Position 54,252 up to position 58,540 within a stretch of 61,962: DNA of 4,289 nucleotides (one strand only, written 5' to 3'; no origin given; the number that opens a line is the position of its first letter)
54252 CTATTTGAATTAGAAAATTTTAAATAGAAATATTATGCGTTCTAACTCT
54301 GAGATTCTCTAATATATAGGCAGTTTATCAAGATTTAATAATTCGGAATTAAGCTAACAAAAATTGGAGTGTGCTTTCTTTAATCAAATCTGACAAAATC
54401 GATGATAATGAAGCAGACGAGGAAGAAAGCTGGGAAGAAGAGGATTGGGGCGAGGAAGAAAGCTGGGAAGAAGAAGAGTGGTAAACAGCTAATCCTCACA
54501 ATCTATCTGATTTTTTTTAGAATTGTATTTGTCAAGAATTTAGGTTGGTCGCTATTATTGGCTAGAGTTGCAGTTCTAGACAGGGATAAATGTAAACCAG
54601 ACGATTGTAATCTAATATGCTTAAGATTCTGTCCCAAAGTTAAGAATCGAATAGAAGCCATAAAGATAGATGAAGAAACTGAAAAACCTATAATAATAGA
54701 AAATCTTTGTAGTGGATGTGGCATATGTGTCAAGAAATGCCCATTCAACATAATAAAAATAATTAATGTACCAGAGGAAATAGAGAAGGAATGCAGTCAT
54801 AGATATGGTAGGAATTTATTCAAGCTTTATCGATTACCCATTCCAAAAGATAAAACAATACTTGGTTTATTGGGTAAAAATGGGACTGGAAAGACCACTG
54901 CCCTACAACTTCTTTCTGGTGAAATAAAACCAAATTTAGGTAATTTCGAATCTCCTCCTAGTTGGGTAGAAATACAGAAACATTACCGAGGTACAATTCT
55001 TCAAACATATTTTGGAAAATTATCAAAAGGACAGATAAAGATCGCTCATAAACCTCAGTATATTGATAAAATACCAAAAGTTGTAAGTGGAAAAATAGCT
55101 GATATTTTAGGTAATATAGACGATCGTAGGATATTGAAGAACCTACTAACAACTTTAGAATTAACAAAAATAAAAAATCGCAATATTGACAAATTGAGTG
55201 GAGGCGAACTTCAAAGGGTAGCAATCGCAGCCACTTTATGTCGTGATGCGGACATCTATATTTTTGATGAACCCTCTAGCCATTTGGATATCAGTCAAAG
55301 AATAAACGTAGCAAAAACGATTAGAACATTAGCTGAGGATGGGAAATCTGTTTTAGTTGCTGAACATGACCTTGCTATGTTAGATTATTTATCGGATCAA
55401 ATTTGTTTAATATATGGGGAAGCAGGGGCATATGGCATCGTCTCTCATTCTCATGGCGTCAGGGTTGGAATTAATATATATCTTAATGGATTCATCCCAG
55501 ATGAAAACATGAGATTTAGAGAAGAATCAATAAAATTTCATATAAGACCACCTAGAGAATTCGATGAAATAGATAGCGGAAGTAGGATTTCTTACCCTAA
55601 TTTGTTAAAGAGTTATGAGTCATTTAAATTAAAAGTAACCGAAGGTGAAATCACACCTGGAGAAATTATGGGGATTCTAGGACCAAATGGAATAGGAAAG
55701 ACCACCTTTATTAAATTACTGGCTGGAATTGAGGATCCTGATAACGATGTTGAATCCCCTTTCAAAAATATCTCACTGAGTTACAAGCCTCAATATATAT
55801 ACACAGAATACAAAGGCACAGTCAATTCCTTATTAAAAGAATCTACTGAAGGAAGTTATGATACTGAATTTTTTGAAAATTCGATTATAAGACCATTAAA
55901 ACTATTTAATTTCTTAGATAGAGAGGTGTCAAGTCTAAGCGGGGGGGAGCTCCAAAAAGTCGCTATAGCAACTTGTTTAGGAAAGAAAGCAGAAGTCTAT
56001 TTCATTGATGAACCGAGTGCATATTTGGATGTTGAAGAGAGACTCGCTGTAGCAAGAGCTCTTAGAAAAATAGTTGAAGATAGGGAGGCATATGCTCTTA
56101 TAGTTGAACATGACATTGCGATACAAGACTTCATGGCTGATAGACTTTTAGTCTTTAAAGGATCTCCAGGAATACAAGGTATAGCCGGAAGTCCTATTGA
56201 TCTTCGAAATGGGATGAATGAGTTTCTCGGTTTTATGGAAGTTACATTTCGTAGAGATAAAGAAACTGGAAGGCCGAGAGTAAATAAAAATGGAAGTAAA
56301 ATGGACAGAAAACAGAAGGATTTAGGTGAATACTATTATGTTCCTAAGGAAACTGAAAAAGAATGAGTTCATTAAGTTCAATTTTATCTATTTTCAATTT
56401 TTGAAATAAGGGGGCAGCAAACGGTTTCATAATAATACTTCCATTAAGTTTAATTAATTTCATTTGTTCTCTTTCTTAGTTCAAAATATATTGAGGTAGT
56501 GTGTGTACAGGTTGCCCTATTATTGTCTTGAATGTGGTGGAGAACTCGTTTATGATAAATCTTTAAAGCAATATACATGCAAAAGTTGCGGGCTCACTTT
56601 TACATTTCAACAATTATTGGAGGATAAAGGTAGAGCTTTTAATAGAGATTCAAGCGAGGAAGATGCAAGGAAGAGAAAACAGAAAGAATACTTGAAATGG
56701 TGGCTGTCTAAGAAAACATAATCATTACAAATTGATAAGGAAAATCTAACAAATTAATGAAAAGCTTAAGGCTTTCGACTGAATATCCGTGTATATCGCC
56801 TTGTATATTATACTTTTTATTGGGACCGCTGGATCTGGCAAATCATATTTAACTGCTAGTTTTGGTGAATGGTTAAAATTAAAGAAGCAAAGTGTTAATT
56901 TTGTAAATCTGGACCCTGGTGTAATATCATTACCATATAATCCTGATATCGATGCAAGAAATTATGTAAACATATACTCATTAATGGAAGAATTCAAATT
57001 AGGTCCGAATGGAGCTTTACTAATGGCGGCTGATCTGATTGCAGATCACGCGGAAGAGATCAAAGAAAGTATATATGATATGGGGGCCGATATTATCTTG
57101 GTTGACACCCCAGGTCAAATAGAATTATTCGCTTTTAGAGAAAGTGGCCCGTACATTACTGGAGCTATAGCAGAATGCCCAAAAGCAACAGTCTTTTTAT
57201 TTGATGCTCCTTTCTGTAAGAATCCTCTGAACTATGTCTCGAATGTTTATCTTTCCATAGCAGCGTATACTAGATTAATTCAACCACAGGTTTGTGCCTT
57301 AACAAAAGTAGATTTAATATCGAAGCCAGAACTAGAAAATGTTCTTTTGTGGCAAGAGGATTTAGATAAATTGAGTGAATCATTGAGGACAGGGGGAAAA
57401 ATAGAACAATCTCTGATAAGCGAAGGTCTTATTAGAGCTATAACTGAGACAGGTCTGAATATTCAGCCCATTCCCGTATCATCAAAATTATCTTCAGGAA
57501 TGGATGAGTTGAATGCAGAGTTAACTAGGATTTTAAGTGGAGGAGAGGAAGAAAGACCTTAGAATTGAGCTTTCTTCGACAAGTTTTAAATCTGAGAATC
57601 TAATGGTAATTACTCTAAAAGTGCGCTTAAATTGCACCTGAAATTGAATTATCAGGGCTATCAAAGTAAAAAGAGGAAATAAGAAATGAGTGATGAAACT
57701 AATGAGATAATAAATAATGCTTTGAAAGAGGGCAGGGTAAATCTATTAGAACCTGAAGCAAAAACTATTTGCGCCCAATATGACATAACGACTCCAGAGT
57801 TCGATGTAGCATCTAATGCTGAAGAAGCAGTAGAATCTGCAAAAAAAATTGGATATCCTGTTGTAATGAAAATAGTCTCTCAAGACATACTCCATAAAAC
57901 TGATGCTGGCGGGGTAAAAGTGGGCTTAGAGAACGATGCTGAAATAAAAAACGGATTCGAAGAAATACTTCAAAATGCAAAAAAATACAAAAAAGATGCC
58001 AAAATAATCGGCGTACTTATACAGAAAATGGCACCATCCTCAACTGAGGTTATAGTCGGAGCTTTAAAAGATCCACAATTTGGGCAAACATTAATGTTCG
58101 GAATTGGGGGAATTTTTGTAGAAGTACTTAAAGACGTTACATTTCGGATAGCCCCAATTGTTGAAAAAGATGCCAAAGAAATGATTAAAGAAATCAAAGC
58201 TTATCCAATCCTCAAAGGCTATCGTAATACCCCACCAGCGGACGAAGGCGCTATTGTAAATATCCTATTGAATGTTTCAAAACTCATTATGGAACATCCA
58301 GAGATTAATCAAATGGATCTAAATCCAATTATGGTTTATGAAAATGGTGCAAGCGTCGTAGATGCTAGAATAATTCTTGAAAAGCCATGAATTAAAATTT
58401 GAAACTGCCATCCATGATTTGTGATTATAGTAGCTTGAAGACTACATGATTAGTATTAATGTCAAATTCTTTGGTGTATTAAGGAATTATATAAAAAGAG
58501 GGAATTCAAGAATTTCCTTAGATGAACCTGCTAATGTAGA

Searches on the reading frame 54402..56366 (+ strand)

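Call 15: search_protein_families(library=pfam, proteins=[window:54402-56366:+], max_evalue=0.1)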
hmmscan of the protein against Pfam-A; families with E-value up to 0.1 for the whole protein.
window:54402-56366:+ (654 aa): 34 families (the best 25 are shown)
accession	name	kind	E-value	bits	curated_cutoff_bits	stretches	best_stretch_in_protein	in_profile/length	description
PF00005.33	ABC_tran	-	7.4e-39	133.9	25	2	151-292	11-136/137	ABC transporter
PF13304.12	AAA_21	-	5.8e-16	59.9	27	2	233-327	206-303/304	AAA domain, putative AbiEii toxin, Type IV TA system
PF02463.25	SMC_N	-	5.9e-13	49.2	40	1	261-329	133-204/220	RecF/RecN/SMC N terminal domain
PF13175.12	AAA_15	-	3.8e-07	30.5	32.1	0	403-443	12-46/374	AAA ATPase domain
PF00037.32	Fer4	-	3.1e-06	27.2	21.1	1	96-119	1-24/24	4Fe-4S binding domain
PF00931.28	NB-ARC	-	3.9e-05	23.5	23.5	1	150-229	17-98/248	NB-ARC domain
PF25160.1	LdpA_Fe-S-bd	-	4.5e-05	23.6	27.6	1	66-120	2-45/49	LdpA Fe-S cluster-binding domain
PF14697.11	Fer4_21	-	4.6e-05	23.9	35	1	57-119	1-58/59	4Fe-4S dicluster domain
PF00004.35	AAA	-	8.3e-05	23.5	21.2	0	425-480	3-52/131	ATPase family associated with various cellular activities (AAA)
PF04068.21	Fer4_RLI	-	8.6e-05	22.6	23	1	55-82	2-32/35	Possible Fer4-like domain in RNase L inhibitor, RLI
PF03215.21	Rad17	-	0.00017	22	23.8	0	150-185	44-79/186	Rad17 P-loop domain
PF02367.23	TsaE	-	0.00043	20.7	26.6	0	417-462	18-63/128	Threonylcarbamoyl adenosine biosynthesis protein TsaE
PF12838.12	Fer4_7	-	0.00046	21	27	1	68-117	4-52/52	4Fe-4S dicluster domain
PF13401.12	AAA_22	-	0.00094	19.9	27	0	423-474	8-58/130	AAA domain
PF13237.11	Fer4_10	-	0.001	19.4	25.5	2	96-128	2-36/53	4Fe-4S dicluster domain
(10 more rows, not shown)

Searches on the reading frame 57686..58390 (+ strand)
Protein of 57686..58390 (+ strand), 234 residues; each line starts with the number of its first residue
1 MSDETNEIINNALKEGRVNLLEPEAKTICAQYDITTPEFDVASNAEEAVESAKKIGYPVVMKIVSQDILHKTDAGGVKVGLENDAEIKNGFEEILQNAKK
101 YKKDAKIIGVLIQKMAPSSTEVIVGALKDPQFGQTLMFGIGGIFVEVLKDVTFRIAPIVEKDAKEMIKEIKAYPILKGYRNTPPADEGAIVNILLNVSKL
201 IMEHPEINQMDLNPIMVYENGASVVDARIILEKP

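Call 15: search_protein_families(library=pfam, proteins=[window:57686-58390:+], max_evalue=0.1)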
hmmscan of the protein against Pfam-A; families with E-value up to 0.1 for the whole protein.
window:57686-58390:+ (234 aa): 6 families
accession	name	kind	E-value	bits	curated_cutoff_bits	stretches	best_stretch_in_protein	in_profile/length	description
PF13549.11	ATP-grasp_5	-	3.9e-86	288.4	27.6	1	11-231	1-221/221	ATP-grasp domain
PF08442.15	ATP-grasp_2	-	4.5e-08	33.4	29.5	1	19-216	1-201/202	ATP-grasp domain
PF02786.22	CPSase_L_D2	-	0.014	15.3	19.8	1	37-63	18-45/211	Carbamoyl-phosphate synthase L chain, ATP binding domain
PF02222.28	ATP-grasp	-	0.027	14.5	27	1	30-123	4-83/179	ATP-grasp domain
PF24167.1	DUF7411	-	0.093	12.7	28.7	0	33-84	27-78/194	Family of unknown function (DUF7411)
PF01071.24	GARS_A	-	0.097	12.9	27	0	25-103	6-79/194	Phosphoribosylglycinamide synthetase, ATP-grasp (A) domain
